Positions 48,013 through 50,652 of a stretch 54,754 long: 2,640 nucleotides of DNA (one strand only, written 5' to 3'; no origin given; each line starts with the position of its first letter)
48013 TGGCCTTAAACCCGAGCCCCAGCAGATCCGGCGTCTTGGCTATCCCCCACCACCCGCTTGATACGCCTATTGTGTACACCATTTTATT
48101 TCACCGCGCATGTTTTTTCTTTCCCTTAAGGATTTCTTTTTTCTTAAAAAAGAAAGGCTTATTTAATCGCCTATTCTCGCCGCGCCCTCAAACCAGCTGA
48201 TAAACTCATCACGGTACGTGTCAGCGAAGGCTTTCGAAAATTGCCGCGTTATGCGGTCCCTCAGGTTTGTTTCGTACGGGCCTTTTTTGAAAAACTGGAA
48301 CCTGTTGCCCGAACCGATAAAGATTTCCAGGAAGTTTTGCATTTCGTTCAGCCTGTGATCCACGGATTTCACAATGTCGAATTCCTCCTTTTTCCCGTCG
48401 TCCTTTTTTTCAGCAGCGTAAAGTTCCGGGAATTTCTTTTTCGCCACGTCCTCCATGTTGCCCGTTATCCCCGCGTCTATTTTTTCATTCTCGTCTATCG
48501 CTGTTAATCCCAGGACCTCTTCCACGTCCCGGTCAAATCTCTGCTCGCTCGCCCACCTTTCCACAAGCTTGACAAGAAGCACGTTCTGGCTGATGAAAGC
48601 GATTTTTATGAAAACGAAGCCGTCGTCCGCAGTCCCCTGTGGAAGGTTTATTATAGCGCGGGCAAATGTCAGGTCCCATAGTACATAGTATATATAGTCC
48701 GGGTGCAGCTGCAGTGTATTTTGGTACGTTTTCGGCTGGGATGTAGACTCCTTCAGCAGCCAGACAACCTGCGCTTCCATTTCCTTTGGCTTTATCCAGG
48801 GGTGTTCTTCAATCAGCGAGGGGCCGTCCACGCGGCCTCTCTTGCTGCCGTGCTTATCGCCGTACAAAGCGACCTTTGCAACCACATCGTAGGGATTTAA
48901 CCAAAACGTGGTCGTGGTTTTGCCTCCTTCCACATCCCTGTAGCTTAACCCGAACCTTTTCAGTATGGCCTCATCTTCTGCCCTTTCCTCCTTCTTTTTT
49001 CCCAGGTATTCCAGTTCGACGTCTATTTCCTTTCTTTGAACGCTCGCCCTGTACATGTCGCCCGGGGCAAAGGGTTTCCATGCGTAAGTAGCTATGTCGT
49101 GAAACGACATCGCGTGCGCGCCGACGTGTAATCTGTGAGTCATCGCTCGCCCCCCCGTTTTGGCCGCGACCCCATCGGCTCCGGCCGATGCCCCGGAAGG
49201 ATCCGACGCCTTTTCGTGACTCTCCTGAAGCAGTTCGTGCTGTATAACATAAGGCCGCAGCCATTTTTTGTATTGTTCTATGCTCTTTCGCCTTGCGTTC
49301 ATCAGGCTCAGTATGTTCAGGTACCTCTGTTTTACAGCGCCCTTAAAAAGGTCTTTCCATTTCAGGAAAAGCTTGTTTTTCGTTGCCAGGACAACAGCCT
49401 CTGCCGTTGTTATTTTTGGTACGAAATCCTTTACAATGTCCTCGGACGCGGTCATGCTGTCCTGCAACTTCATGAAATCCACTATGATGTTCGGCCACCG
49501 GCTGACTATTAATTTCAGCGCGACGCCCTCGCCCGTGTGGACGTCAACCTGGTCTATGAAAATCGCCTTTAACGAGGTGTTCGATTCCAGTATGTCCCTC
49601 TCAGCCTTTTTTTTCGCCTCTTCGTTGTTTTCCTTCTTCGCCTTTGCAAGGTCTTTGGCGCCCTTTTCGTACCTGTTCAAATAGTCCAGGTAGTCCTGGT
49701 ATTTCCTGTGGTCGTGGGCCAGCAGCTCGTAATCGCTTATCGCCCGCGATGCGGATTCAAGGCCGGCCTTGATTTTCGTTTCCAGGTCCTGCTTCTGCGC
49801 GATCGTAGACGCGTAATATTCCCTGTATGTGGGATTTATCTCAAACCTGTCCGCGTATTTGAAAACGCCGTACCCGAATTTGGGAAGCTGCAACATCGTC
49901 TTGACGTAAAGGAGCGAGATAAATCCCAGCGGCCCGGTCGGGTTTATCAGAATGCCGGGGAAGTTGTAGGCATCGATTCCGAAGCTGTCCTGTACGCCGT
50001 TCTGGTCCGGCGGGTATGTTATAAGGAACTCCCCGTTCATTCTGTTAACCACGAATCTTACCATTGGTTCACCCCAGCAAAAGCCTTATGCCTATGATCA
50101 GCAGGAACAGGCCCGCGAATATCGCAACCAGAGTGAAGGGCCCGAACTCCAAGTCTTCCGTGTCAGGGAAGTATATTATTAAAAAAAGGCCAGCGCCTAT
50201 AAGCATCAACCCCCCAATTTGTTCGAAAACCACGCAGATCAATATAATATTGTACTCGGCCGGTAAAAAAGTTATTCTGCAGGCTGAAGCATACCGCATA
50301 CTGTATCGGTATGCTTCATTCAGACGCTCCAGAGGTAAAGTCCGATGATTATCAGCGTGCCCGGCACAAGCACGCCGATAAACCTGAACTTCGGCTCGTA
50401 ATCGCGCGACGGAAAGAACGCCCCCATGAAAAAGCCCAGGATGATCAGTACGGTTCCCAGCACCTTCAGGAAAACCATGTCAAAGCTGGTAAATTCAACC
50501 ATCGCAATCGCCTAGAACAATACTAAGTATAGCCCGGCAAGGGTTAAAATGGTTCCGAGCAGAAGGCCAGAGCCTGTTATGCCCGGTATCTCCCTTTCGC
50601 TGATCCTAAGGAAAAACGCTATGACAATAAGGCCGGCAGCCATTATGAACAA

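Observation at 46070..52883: Uncharacterised nine-gene cluster: two giant soluble proteins, duplicated 2-TM miniproteins, a 10-TM protein and a divergent three-gene operon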

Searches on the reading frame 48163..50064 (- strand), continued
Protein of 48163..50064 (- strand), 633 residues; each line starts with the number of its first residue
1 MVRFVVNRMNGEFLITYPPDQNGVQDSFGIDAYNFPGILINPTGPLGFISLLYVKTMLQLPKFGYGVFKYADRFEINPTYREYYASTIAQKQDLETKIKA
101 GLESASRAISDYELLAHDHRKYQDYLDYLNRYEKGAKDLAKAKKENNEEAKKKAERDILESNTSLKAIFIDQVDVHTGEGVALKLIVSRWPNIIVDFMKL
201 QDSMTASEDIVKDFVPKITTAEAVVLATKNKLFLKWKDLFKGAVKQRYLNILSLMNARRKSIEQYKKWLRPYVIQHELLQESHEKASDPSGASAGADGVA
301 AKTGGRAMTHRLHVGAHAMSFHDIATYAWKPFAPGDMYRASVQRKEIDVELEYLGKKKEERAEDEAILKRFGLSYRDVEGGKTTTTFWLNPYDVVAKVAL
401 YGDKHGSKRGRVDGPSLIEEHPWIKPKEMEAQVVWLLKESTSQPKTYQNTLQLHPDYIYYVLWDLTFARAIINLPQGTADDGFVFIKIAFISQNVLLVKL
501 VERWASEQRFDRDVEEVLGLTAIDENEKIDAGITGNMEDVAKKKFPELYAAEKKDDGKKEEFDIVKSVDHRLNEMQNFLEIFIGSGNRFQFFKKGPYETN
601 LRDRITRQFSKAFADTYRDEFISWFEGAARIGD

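Call 71: fold_search(model_id=the predicted structure, library=viral)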
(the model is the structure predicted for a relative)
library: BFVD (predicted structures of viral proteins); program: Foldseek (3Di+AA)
matches with E <= 10: 412; with E <= 0.001: 0
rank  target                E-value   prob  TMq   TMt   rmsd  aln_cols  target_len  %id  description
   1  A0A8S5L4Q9            6.6e-02  0.14  0.08  0.10  23.0       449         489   10  Maturation protein [ssRNA phage SRR5466725_16]
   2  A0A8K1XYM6            1.0e-01  0.12  0.09  0.11  26.0       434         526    9  (no name in the UniProt tables at hand)
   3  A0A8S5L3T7            1.5e-01  0.07  0.08  0.12  28.3       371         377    9  Maturation protein [ssRNA phage SRR5208575_1]
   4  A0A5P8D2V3            2.0e-01  0.25  0.17  0.21  26.0       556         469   10  (no name in the UniProt tables at hand)
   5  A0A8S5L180            2.1e-01  0.16  0.08  0.13  13.7       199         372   14  Maturation protein [ssRNA phage SRR7976325_25]
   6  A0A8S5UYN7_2          2.5e-01  0.25  0.10  0.08  25.2       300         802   14  Endosialidase chaperone [Siphoviridae sp. ctkKt3]
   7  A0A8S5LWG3            2.6e-01  0.20  0.17  0.21  26.6       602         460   10  Internal head protein [Myoviridae sp. cto1k8]
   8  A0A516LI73            2.7e-01  0.05  0.06  0.11  31.2       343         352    7  (no name in the UniProt tables at hand)
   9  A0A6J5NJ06            3.1e-01  0.28  0.11  0.11  14.6       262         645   16  Uncharacterized protein [uncultured Caudovirales phage]
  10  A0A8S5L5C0            3.1e-01  0.05  0.08  0.11  28.8       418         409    9  Maturation protein [ssRNA phage SRR5466725_10]
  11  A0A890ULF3            3.6e-01  0.35  0.14  0.20  16.1       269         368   13  (no name in the UniProt tables at hand)
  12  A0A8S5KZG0            3.9e-01  0.08  0.10  0.13  23.6       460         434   10  Maturation protein [ssRNA phage SRR5466338_3]
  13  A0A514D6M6            4.1e-01  0.05  0.06  0.07  18.6       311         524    9  Maturation [Leviviridae sp.]
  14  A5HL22                4.5e-01  0.33  0.12  0.18  21.1       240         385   12  PfWMP3_28 [Phormidium phage Pf-WMP3]
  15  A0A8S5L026            4.5e-01  0.11  0.11  0.16  28.6       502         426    6  Maturation protein [ssRNA phage SRR5467139_2]
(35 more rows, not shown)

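Call 80: find_related_loci(query=A2, collection=viral_contigs, flank=5000)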
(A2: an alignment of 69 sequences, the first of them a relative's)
Query A2 (633 aa) in viral_contigs; peptide patterns used: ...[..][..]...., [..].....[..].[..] (x = any residue, [..] = any of these).
97 stretches matched a pattern, but none encodes a relative of the query by tblastn (E <= 1e-3).
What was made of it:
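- No viral contig encodes C (call 80).
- Tried and rejected: Viral contigs encoding C. None (call 80).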

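Call 99: search_protein_families(library=ncbifam, proteins=[L006:13708-14964:+, L006:11694-13370:+], max_evalue=0.01)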
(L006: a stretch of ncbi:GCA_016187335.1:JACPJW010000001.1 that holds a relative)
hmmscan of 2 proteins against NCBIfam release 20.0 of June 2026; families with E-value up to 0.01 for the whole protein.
L006:13708-14964:+ (418 aa): 6 families
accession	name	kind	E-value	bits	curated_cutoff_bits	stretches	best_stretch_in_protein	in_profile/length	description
NF047752.1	MntA_antitoxin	equivalog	9.9e-09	35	60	1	74-165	6-81/106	type VII toxin-antitoxin system MntA family adenylyltransferase antitoxin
NF012212.1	ANT_9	subfamily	1.6e-06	27.6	340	1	62-131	7-73/249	aminoglycoside nucleotidyltransferase ANT(9)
NF051895.1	anti_phage_HalB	equivalog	0.00023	20.8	190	1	79-105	2-28/211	anti-phage Hailong system nucleotidyltransferase HalB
NF010309.0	PRK13746.1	subfamily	0.0015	17.9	193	1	68-102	19-54/263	aminoglycoside adenylyltransferase family protein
NF033061.1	ANT_4p_I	equivalog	0.0017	18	350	1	53-105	7-59/253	ANT(4')-I family aminoglycoside nucleotidyltransferase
NF000181.1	ANT_4p_Ia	exception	0.0048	16.4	500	1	54-113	9-68/253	aminoglycoside O-nucleotidyltransferase ANT(4')-Ia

L006:11694-13370:+ (558 aa): 0 families

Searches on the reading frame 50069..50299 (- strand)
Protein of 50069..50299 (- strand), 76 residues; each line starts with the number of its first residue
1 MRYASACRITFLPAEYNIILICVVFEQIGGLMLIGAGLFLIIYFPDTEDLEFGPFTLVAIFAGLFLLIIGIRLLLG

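Call 3: search_protein_families(library=pfam, proteins=[window:50069-50299:-], max_evalue=1)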
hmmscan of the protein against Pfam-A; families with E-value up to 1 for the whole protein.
window:50069-50299:- (76 aa): 2 families
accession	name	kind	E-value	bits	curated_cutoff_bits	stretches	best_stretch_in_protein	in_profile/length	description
PF06168.16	DUF981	-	0.0046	17.4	29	1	12-73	65-118/186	Protein of unknown function (DUF981)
PF24709.1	DUF7670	-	0.021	15.6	29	1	19-68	58-108/118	Domain of unknown function (DUF7670)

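Call 4: search_protein_families(library=ncbifam, proteins=[window:50069-50299:-], max_evalue=1)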
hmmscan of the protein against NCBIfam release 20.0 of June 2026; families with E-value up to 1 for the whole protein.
window:50069-50299:- (76 aa): 2 families
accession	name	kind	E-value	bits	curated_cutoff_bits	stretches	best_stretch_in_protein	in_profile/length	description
NF001397.0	PRK00281.3-4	equivalog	0.014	15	363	1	15-70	223-278/281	undecaprenyl-diphosphate phosphatase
NF050189.1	PGAP-CTERM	domain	0.86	9.7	25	0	54-67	9-22/28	PGAP-CTERM sorting domain-containing protein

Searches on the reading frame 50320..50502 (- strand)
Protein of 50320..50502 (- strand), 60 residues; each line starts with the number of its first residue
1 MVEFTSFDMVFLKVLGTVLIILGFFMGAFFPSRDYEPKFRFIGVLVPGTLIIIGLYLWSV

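Call 3: search_protein_families(library=pfam, proteins=[window:50320-50502:-], max_evalue=1)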
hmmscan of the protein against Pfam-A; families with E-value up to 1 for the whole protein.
window:50320-50502:- (60 aa): 1 family
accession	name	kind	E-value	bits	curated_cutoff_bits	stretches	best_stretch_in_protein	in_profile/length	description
PF14654.11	Epiglycanin_C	-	0.1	13.2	27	1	10-47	19-56/91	Mucin, cleavage site, TM and cytoplasmic tail region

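Call 4: search_protein_families(library=ncbifam, proteins=[window:50320-50502:-], max_evalue=1)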
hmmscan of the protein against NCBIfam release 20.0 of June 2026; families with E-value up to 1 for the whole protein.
window:50320-50502:- (60 aa): 1 family
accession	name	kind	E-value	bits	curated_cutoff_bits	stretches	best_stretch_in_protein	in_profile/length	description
TIGR04086.1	TIGR04086_membr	hypoth_equivalog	0.0018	18.4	30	1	2-59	25-81/115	TIGR04086 family membrane protein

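Call 64: search_protein_families(library=padloc, proteins=[window:50320-50502:-], max_evalue=0.1)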
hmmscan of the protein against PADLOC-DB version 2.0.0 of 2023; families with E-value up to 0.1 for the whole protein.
window:50320-50502:- (60 aa): 0 families

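Call 65: search_protein_families(library=phrogs, proteins=[window:50320-50502:-], max_evalue=0.1)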
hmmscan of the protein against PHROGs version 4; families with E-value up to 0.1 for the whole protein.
window:50320-50502:- (60 aa): 1 family
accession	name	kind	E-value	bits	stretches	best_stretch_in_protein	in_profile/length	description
phrog_10626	-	DNA, RNA and nucleotide metabolism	0.017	16.8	1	4-57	4-57/67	DNA binding protein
